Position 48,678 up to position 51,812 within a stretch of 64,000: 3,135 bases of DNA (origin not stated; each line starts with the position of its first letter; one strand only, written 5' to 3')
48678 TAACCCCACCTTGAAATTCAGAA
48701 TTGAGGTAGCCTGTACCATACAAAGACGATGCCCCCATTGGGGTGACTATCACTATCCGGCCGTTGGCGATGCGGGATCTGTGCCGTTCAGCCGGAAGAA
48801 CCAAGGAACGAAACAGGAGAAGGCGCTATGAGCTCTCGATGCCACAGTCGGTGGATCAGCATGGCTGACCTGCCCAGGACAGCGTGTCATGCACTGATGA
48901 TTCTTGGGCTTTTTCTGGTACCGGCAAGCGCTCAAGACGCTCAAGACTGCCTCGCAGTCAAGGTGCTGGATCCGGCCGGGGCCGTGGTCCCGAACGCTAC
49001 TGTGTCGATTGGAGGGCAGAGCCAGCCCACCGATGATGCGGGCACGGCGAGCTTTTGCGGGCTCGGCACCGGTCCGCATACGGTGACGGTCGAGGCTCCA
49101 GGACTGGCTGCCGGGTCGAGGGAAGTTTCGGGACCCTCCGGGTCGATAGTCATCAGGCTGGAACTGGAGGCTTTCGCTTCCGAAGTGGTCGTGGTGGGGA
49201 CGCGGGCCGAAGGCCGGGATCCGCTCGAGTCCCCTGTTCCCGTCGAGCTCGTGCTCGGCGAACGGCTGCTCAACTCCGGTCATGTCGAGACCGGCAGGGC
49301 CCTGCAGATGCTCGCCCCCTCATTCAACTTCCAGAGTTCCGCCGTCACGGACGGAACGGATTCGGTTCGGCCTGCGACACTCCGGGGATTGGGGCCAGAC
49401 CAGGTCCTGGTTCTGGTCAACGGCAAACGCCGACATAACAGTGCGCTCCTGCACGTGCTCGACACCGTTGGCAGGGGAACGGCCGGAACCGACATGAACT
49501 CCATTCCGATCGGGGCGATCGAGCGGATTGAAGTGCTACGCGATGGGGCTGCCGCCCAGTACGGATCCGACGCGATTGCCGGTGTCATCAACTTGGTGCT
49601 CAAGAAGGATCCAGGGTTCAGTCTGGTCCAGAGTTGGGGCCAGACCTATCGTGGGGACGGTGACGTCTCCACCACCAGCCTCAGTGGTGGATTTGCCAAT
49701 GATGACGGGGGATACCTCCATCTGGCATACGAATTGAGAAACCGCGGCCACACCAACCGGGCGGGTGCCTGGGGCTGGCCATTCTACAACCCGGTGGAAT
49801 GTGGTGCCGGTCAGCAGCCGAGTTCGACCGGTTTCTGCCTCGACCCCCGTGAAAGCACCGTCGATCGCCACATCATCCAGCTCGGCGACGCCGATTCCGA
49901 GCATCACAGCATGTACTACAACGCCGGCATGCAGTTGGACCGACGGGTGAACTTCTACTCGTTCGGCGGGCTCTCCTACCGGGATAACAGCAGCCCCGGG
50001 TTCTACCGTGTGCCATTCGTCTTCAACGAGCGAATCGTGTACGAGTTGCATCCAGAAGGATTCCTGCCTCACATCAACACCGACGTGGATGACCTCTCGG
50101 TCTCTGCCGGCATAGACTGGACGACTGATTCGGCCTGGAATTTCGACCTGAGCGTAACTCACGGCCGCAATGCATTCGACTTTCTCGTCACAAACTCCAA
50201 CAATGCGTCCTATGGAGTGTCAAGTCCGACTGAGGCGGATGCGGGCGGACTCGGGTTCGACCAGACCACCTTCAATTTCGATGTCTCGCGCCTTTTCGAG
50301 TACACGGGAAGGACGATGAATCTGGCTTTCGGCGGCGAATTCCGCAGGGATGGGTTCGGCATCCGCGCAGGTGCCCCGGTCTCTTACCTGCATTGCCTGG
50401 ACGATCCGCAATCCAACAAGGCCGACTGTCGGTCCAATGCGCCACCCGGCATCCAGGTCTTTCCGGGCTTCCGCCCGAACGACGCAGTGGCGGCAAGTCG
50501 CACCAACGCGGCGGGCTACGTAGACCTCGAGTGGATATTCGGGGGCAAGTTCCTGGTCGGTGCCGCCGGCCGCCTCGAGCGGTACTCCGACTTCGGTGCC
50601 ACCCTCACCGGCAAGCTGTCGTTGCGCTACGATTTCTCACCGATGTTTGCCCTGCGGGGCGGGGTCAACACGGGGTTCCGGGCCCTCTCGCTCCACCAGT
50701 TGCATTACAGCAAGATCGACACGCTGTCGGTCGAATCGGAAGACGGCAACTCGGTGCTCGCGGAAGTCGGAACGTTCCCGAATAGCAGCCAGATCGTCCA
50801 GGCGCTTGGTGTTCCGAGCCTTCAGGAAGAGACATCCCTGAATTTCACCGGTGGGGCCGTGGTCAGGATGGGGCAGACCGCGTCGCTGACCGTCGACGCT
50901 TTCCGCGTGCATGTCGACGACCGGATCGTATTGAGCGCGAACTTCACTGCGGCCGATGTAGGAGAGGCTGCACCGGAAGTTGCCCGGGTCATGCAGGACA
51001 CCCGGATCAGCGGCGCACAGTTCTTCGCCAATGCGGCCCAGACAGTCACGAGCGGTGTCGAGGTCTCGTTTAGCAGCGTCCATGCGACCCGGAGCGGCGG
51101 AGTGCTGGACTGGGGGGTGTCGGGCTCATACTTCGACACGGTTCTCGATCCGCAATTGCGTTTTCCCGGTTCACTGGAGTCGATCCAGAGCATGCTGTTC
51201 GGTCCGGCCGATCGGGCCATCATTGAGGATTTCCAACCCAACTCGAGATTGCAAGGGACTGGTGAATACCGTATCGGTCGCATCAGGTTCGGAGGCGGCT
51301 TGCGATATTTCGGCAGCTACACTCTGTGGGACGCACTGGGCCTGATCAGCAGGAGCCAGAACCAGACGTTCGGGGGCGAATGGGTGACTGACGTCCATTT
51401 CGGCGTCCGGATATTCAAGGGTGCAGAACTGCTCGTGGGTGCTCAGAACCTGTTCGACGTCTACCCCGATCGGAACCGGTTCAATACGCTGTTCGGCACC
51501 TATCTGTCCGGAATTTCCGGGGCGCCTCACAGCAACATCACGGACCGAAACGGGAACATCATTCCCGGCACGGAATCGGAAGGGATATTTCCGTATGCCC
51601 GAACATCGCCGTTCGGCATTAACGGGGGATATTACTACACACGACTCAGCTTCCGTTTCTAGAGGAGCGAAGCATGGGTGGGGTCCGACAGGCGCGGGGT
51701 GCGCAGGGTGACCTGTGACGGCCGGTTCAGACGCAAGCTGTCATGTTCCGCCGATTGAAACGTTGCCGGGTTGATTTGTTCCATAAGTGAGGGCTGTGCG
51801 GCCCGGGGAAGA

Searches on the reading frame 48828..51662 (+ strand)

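Call 81: search_protein_families(library=pfam, proteins=[window:48828-51662:+], max_evalue=0.00001)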
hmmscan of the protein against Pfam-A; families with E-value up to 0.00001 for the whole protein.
window:48828-51662:+ (944 aa): 3 families
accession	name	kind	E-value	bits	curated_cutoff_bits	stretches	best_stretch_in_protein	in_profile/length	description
PF00593.30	TonB_dep_Rec_b-barrel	-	1.3e-28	101.5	27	1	371-875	11-436/436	TonB dependent receptor-like, beta-barrel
PF07715.20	Plug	-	6.8e-18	65.6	23.9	1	133-253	3-107/107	TonB-dependent Receptor Plug Domain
PF13620.12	CarboxypepD_reg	-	1.5e-08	35.3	32.3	1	44-101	4-68/82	Carboxypeptidase regulatory-like domain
